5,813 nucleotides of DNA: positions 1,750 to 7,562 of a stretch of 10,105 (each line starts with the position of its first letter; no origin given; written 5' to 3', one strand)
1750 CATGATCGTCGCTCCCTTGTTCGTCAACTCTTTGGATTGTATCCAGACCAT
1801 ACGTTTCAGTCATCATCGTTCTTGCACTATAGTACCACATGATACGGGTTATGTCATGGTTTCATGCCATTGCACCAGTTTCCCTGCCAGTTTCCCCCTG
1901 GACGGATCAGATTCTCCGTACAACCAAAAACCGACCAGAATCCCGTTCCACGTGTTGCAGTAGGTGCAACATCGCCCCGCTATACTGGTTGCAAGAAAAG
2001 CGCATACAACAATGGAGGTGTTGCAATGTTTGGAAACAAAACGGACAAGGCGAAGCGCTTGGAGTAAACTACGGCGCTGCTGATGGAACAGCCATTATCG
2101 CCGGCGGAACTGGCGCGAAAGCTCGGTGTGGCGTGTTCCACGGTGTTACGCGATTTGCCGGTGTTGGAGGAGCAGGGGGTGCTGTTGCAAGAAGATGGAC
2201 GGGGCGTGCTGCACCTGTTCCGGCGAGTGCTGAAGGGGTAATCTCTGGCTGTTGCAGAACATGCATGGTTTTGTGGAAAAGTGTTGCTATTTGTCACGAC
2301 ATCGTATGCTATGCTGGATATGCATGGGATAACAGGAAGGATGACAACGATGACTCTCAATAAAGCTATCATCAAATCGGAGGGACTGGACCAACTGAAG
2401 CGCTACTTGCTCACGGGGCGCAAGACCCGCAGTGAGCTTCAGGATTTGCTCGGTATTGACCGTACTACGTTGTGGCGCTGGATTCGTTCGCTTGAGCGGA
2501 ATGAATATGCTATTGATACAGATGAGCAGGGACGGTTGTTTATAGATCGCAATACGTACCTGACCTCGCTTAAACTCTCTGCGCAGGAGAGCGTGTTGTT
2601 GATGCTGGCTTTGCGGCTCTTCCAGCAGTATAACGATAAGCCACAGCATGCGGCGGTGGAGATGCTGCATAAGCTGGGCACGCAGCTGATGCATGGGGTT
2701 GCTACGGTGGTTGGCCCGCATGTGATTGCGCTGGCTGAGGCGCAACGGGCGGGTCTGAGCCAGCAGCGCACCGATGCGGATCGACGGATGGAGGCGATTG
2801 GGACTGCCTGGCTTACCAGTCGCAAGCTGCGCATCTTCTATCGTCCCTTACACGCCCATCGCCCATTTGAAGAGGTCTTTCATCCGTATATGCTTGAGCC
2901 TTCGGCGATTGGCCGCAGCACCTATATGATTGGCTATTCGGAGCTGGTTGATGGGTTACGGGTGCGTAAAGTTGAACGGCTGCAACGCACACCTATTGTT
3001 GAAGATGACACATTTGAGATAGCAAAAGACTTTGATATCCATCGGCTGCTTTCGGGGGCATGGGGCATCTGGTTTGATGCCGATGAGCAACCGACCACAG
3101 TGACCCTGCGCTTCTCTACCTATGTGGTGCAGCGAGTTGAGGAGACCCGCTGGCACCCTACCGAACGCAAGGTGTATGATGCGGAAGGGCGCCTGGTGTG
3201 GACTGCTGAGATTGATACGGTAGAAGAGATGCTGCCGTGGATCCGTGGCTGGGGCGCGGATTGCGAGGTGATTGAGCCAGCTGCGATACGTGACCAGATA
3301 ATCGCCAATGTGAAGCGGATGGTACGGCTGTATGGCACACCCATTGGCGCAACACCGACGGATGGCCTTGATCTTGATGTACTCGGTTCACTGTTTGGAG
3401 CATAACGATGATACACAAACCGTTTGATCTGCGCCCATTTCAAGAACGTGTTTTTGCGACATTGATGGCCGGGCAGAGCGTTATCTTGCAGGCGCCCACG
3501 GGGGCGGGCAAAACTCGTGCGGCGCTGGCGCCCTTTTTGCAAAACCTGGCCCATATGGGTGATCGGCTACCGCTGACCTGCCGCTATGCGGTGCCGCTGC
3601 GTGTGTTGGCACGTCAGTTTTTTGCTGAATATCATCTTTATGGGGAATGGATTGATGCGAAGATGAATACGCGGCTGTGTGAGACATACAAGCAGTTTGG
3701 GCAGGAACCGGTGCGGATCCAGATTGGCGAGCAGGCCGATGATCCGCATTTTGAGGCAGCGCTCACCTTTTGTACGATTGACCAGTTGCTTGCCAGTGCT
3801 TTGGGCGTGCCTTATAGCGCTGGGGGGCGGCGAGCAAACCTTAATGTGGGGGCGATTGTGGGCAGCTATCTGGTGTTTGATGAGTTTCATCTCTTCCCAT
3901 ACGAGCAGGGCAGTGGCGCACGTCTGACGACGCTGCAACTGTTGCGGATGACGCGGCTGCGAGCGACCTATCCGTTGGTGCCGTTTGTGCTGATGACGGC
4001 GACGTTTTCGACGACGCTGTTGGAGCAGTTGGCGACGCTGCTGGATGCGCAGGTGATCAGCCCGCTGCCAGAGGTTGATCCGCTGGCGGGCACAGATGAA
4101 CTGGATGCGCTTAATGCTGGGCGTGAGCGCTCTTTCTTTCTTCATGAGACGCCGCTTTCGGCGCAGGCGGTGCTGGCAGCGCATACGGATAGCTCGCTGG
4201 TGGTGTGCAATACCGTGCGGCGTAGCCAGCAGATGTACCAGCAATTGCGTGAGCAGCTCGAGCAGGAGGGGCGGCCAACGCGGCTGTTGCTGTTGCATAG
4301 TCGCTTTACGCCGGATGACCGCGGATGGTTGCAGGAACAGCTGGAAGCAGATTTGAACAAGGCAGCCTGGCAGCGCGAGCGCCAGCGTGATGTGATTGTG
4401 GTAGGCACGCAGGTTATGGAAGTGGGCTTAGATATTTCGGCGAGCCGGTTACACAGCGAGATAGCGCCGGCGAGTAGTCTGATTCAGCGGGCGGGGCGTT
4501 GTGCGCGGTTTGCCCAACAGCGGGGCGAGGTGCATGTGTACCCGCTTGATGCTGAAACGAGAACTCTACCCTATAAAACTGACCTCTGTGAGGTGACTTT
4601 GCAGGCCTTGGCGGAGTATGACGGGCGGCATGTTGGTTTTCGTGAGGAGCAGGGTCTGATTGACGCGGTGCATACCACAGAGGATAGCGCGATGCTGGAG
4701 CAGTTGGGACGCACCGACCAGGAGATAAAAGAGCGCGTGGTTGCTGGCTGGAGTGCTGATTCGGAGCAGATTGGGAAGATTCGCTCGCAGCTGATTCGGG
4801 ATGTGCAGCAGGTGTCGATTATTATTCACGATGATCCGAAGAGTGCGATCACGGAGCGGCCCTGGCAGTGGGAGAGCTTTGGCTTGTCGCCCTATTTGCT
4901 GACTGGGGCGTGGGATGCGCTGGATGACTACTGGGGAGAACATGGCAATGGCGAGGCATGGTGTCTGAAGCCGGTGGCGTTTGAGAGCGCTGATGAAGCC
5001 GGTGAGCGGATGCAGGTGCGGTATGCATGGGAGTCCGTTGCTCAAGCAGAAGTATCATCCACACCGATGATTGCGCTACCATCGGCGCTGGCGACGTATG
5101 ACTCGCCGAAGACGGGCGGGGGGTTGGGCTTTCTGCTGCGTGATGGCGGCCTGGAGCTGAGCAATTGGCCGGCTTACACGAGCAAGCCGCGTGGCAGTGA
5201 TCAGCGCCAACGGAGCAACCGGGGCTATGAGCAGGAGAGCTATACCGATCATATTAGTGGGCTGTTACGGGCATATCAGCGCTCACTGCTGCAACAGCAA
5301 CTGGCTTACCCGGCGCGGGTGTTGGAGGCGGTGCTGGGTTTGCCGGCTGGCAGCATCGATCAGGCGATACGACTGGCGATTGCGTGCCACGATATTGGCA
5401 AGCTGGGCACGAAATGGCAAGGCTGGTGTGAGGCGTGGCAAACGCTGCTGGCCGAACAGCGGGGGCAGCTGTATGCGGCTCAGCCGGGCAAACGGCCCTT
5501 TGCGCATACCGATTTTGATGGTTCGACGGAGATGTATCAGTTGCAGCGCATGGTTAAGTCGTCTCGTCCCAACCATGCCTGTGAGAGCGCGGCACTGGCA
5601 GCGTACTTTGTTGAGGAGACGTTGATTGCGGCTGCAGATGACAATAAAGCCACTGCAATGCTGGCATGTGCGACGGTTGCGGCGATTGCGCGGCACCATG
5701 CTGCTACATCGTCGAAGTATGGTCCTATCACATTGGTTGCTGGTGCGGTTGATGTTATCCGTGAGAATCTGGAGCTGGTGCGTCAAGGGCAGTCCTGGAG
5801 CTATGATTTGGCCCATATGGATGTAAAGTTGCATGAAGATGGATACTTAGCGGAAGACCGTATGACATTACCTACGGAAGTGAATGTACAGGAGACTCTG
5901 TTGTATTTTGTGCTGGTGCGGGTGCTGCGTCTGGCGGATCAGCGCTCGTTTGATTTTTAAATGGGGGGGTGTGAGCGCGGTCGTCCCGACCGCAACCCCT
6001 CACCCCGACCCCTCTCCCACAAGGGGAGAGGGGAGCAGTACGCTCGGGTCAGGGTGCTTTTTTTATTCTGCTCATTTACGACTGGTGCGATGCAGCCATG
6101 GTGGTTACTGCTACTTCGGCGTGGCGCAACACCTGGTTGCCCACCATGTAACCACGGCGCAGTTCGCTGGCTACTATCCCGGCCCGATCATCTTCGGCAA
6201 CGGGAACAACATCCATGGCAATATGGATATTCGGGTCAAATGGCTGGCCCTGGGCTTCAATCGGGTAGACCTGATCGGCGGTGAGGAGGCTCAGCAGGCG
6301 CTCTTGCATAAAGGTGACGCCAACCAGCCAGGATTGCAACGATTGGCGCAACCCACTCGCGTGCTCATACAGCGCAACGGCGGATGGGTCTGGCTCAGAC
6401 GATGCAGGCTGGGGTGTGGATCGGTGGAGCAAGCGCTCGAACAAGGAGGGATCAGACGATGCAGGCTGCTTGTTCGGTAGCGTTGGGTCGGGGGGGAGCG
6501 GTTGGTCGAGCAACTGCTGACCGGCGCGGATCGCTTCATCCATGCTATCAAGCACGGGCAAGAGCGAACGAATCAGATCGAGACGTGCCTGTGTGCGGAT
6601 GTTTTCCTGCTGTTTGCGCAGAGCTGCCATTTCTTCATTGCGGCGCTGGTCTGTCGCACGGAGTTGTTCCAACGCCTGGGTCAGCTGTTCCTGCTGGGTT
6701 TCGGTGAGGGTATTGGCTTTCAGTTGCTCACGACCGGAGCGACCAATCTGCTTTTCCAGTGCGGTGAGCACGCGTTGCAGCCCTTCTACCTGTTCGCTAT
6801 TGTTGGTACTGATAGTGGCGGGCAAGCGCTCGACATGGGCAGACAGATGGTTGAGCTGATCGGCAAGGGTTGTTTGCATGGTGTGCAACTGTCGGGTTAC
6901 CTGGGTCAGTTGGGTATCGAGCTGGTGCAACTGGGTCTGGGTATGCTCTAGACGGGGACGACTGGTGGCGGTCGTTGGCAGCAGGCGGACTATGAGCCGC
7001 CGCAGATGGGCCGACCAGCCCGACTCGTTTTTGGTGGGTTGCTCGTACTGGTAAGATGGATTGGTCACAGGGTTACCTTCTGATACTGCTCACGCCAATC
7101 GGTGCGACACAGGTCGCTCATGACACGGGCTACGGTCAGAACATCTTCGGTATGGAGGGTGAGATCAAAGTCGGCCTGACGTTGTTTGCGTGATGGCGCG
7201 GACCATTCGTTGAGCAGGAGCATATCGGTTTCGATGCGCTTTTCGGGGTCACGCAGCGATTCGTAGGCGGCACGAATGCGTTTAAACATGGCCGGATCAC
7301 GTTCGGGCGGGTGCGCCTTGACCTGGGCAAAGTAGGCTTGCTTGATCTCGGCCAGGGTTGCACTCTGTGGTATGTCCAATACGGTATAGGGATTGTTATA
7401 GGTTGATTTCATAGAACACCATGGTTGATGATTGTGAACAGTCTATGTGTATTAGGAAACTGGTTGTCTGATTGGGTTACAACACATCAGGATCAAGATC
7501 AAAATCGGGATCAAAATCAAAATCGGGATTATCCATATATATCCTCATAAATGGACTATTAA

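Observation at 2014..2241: Strongly initiated small wHTH gene, paralogous to the WYL regulator's DNA-binding domain, is cut by an in-frame TAA after 13 codons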

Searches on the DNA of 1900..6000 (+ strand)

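Call 53: search_dna_similar(query=window:1900-6000:+, collection=plasmids, mode=near, max_rows=5)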
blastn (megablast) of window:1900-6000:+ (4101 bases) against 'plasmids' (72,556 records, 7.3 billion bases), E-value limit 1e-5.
No match.
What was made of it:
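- Tried and rejected: (3) A plasmid search with 1900-6000 gave no match (call 53).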

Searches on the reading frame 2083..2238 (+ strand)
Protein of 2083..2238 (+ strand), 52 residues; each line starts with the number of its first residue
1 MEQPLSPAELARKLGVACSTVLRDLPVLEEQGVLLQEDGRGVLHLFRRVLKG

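Call 8: search_protein_families(library=pfam, proteins=[window:2083-2238:+], max_evalue=0.01)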
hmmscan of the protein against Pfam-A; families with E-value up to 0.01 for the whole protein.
window:2083-2238:+ (52 aa): 12 families
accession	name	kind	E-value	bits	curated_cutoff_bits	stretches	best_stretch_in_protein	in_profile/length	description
PF09339.16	HTH_IclR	-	2.3e-05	24.5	22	1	2-37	16-51/52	IclR helix-turn-helix domain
PF08279.18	HTH_11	-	0.00011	22.4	25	1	3-36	14-47/55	HTH domain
PF12840.13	HTH_20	-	0.00012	22.5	27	1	3-35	17-49/51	Helix-turn-helix domain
PF25213.1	HVO_A0261_N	-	0.00012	22.3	35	1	2-39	22-59/86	HVO_A0261 N-terminal domain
PF08220.18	HTH_DeoR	-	0.00024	21.2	21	1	6-38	16-48/57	DeoR-like helix-turn-helix domain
PF25212.1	HVO_A0114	-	0.00032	20.9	27.6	1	2-41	34-74/84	HVO_A0114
PF01022.26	HTH_5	-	0.00056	20.2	22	1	2-33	13-44/47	Bacterial regulatory protein, arsR family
PF13404.12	HTH_AsnC-type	-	0.0029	17.8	27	0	5-23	18-36/42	AsnC-type helix-turn-helix domain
PF13412.12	HTH_24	-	0.0033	17.4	21.9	1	5-33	18-46/48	Winged helix-turn-helix DNA-binding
PF13545.12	HTH_Crp_2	-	0.0046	17.3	27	1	4-42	22-59/70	Crp-like helix-turn-helix domain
PF00392.27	GntR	-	0.008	16.3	27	1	2-42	21-62/64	Bacterial regulatory proteins, gntR family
PF01047.28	MarR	-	0.0082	16.4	24.6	0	3-33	16-46/59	MarR family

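Call 17: find_encoding_contigs(protein=window:2083-2238:+, flank=10000)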
Protein window:2083-2238:+ (52 aa): no gene with exactly this product is on record in the collection.

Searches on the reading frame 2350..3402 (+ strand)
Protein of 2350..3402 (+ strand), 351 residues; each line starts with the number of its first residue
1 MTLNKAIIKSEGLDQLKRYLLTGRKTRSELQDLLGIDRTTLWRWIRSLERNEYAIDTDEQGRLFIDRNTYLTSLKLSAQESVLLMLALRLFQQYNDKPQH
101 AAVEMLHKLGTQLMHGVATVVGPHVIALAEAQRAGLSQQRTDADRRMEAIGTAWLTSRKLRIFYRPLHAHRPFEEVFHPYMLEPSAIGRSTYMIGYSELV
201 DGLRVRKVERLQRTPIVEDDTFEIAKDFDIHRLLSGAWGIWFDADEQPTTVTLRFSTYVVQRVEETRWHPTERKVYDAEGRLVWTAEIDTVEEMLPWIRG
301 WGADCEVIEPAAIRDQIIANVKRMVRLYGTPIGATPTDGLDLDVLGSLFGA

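Call 8: search_protein_families(library=pfam, proteins=[window:2350-3402:+], max_evalue=0.01)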
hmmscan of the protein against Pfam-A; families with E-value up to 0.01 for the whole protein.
window:2350-3402:+ (351 aa): 6 families
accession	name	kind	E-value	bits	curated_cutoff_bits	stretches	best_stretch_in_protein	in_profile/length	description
PF25583.1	WCX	-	2.8e-17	63.3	23.9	1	248-325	2-76/76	WCX domain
PF13280.12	WYL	-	2e-05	25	21.8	1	148-213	4-67/70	WYL domain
PF08279.18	HTH_11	-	0.0025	18.1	25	1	19-58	8-49/55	HTH domain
PF13384.12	HTH_23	-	0.003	17.8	24.6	0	24-47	17-40/50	Homeodomain-like domain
PF25213.1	HVO_A0261_N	-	0.0037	17.6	35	1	19-59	19-59/86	HVO_A0261 N-terminal domain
PF12728.13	HTH_17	-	0.0078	16.9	27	0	28-47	5-24/51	Helix-turn-helix domain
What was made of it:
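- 2350..3405 (+): wHTH-WYL-WCX regulator (351 aa). Pfam WCX 2.8e-17, WYL 2e-5 (call 8).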

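Call 25: search_protein_families(library=ncbifam, proteins=[window:2350-3402:+], max_evalue=0.001)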
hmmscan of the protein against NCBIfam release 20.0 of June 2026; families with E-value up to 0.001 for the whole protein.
window:2350-3402:+ (351 aa): 0 families

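Call 42: search_protein_families(library=padloc, proteins=[window:2350-3402:+], max_evalue=0.001)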
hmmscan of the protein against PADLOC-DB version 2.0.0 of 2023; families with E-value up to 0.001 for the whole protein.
window:2350-3402:+ (351 aa): 6 families
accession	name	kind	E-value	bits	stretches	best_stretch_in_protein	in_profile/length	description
PDLC01766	Cas3c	-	2.4e-97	325.3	1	5-330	2-318/1009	-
PDLC01652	WYL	-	3e-25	87.4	1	146-325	19-162/162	"CAS-I,CAS-II,CAS-III,CAS-IV,CAS-V,CAS-VI; associated_signaling"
PDLC01457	WYL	-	5.7e-16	56.8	1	15-312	8-228/229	"CAS-I,CAS-II,CAS-III,CAS-IV,CAS-V,CAS-VI; associated_signaling"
PDLC01484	WYL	-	3.2e-05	21.3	0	295-328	403-436/437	"CAS-I,CAS-II,CAS-III,CAS-IV,CAS-V,CAS-VI; associated_signaling"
PDLC01510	WYL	-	3.2e-05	21.3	0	295-328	403-436/437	"CAS-I,CAS-II,CAS-III,CAS-IV,CAS-V,CAS-VI; associated_signaling"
PDLC01046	WYL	-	0.00021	18.6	0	293-328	398-433/435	HTH-WYL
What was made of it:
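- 2350..3405 (+): PADLOC WYL-Cas3c fusion model positions 2-318, E 2.4e-97 (call 42).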

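Call 52: find_homologous_proteins(query=window:2350-3402:+, max_evalue=1e-20)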
Query window:2350-3402:+ (351 aa): 205 proteins with E <= 1e-20 among 5009 candidates; the best 120 are listed.
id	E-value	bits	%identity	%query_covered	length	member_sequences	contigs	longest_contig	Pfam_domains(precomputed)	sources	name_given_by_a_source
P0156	1.2e-233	792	100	100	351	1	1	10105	PF13280.13,PF25583.2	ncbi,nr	ncbi:MAG: WYL domain-containing protein [Chloroflexaceae bacterium]|nr:WYL domain-containing protein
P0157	4.0e-170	584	72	100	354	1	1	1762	PF13280.13,PF25583.2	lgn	-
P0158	4.8e-167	573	72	100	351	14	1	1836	PF13280.13,PF25583.2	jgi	jgi:CRISPR-associated endonuclease/helicase Cas3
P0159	1.8e-163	562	71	100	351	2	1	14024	PF13280.13,PF25583.2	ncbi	-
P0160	5.8e-161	553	69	100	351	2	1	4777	PF13280.13,PF25583.2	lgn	-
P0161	1.7e-149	516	64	100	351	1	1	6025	PF25583.2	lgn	-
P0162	2.1e-118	413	54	100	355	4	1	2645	PF13280.13,PF25583.2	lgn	-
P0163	2.9e-117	410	56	100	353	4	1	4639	PF13280.13,PF25583.2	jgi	-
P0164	3.1e-116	406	54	97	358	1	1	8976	PF13280.13,PF25583.2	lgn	-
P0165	5.3e-116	406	55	99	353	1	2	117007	PF01047.29,PF08279.19,PF13518.13,PF13280.13,PF25583.2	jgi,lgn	jgi:CRISPR-associated endonuclease/helicase Cas3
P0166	2.2e-115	403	53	100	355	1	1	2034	PF13280.13,PF25583.2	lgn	-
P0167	3.8e-114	399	55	94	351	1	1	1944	PF13280.13,PF25583.2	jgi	jgi:CRISPR-associated endonuclease/helicase Cas3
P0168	9.1e-112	392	53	99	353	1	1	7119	PF08279.19,PF13280.13,PF25583.2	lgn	-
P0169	1.1e-111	391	53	96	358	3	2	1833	PF13280.13,PF25583.2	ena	-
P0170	1.4e-111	391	53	94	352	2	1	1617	PF08279.19,PF19187.7,PF13280.13,PF25583.2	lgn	-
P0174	3.8e-110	386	53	94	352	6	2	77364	PF19187.7,PF13280.13,PF25583.2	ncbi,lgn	ncbi:MAG: helix-turn-helix transcriptional regulator [Chloroflexaceae bacterium]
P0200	1.2e-90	322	44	99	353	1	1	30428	PF13280.13,PF25583.2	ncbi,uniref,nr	ncbi:helix-turn-helix transcriptional regulator [Herpetosiphon llansteffanensis]|uniref:helix-turn-h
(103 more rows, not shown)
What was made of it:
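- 2350..3405 (+): Identical to the NCBI MAG protein P0156 (call 52).
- The window is a complete 10,105-bp contig of an NCBI Chloroflexaceae MAG (call 52).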

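Call 54: find_encoding_contigs(protein=P0156, flank=10000)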
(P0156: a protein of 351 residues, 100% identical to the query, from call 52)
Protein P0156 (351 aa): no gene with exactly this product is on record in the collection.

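Call 55: find_encoding_contigs(protein=P0159, flank=10000)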
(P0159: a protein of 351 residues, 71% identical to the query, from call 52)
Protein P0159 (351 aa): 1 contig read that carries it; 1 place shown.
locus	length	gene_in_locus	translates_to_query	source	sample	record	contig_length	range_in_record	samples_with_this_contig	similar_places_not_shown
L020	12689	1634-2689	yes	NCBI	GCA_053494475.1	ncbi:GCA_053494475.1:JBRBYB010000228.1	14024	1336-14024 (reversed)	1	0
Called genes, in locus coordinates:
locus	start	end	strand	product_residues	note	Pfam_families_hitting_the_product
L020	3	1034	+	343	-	?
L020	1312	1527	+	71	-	PF08279:HTH_11 (weak), PF09339:HTH_IclR (weak)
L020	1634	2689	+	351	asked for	PF13280:WYL (weak), PF25583:WCX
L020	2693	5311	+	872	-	PF00270:DEAD, PF00271:Helicase_C (weak), PF22590:Cas3-like_C_2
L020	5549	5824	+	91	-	-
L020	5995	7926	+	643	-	-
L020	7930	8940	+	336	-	PF01905:DevR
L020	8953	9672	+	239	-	-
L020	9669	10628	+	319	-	PF27225:AF_1859_N, PF10040:CRISPR_Cas6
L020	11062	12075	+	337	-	PF01867:Cas_Cas1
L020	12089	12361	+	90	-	PF09827:CRISPR_Cas2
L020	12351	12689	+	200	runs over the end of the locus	PF01930:Cas_Cas4, PF12705:PDDEXK_1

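Call 62: find_encoding_contigs(protein=P0200, flank=8000, max_places=2)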
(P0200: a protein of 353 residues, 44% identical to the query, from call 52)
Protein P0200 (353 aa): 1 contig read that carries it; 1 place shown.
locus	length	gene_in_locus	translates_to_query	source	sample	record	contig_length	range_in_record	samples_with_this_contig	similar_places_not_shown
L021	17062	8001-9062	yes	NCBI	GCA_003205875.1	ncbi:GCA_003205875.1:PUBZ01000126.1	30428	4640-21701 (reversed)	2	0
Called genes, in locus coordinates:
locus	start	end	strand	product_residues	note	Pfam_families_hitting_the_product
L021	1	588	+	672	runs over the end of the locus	PF01301:Glyco_hydro_35, PF02449:Glyco_hydro_42, PF22369:GLMA_2nd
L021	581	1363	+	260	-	-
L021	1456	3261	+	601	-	PF00515:TPR_1 (faint), PF07719:TPR_2 (faint), PF13181:TPR_8 (faint), PF13374:TPR_10 (faint), PF13424:TPR_12, PF00990:GGDEF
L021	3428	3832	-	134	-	PF25056:DUF7793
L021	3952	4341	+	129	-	PF01503:PRA-PH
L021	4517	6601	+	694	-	PF04932:Wzy_C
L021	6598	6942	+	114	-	-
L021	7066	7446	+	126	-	-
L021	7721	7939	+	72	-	-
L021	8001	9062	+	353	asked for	PF13280:WYL (weak), PF25583:WCX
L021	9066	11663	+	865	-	PF00270:DEAD, PF04851:ResIII, PF00271:Helicase_C (weak), PF22590:Cas3-like_C_2, PF18019:Cas3_HD (faint)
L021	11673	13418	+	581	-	-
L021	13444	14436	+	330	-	PF01905:DevR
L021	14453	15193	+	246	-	-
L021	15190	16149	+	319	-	PF27225:AF_1859_N, PF10040:CRISPR_Cas6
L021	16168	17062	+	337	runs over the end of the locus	PF01867:Cas_Cas1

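Call 68: find_encoding_contigs(protein=P0174, flank=7000, max_places=2)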
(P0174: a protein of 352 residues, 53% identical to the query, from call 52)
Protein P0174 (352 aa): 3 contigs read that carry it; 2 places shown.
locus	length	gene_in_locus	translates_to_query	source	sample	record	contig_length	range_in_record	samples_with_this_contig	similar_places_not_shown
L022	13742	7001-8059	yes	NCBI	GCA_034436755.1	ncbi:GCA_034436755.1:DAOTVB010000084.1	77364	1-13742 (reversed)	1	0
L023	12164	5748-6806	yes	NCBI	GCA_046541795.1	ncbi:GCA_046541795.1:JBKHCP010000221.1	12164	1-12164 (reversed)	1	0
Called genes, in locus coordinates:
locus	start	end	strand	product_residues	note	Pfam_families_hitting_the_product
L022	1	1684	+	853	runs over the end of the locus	PF01565:FAD_binding_4, PF02913:FAD-oxidase_C, PF01565:FAD_binding_4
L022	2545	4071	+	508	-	PF00939:Na_sulph_symp, PF03600:CitMHS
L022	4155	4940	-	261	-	PF13462:Thioredoxin_4, PF01323:DSBA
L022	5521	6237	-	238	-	PF00296:Bac_luciferase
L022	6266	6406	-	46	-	-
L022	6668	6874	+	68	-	PF25213:HVO_A0261_N (weak), PF08220:HTH_DeoR, PF08279:HTH_11, PF01978:TrmB (weak), PF09339:HTH_IclR, PF13412:HTH_24 (weak)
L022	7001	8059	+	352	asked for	PF19187:HTH_PafC (faint), PF13280:WYL, PF25583:WCX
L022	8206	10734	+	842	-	PF00270:DEAD, PF04851:ResIII, PF00271:Helicase_C, PF22590:Cas3-like_C_2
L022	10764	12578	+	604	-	-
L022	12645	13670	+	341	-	PF01905:DevR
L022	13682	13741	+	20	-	?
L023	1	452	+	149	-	?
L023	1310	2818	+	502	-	PF00939:Na_sulph_symp, PF03600:CitMHS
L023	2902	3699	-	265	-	PF13462:Thioredoxin_4, PF01323:DSBA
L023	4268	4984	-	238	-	PF00296:Bac_luciferase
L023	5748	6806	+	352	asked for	PF19187:HTH_PafC (faint), PF13280:WYL, PF25583:WCX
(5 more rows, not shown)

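Call 69: find_encoding_contigs(protein=P0165, flank=7000, max_places=2)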
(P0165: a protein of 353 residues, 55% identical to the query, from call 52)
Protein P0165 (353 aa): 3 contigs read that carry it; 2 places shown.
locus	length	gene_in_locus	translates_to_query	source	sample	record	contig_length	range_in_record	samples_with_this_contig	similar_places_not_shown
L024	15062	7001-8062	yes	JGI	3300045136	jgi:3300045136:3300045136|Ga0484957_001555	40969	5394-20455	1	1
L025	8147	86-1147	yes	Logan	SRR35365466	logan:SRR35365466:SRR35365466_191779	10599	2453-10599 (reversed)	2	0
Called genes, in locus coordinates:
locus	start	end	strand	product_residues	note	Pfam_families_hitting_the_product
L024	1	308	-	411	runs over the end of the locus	-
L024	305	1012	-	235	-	PF03787:RAMPs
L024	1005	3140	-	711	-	PF22335:Cas10-Cmr2_palm2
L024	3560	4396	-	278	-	PF09623:Cas_NE0113, PF00196:GerE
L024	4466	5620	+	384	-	PF09620:Cas_csx3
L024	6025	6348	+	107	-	-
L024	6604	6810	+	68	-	PF25213:HVO_A0261_N (weak), PF08279:HTH_11 (weak), PF12840:HTH_20 (weak), PF09339:HTH_IclR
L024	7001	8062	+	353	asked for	PF13518:HTH_28 (faint), PF01047:MarR (faint), PF08279:HTH_11 (weak), PF13280:WYL (weak), PF25583:WCX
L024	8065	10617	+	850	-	PF00270:DEAD, PF00271:Helicase_C (weak), PF22590:Cas3-like_C_2, PF18019:Cas3_HD (faint)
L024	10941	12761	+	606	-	-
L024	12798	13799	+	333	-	PF01905:DevR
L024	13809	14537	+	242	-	-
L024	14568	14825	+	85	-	-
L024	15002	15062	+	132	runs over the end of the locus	-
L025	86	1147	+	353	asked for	PF13518:HTH_28 (faint), PF01047:MarR (faint), PF08279:HTH_11 (weak), PF13280:WYL (weak), PF25583:WCX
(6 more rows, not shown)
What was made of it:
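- On Type I CRISPR-Cas locus: Orthologous loci L020, L021, L022 and L024 have cas8-like, cas7 (DevR) and further cas genes (cas5-like, cas6, cas1, cas2, cas4) as far as each contig reaches (calls 55, 62, 68, 69).
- The locus has also lost its effector genes (calls 55, 62, 68, 69), which makes relaxed selection on a regulator plausible.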

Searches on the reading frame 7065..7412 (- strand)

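Call 8: search_protein_families(library=pfam, proteins=[window:7065-7412:-], max_evalue=0.01)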
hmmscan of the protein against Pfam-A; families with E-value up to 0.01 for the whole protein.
window:7065-7412:- (115 aa): 1 family
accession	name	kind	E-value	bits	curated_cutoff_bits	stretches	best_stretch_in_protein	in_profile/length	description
PF00226.36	DnaJ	-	2.2e-11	44.1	27.8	1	7-61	1-61/63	DnaJ domain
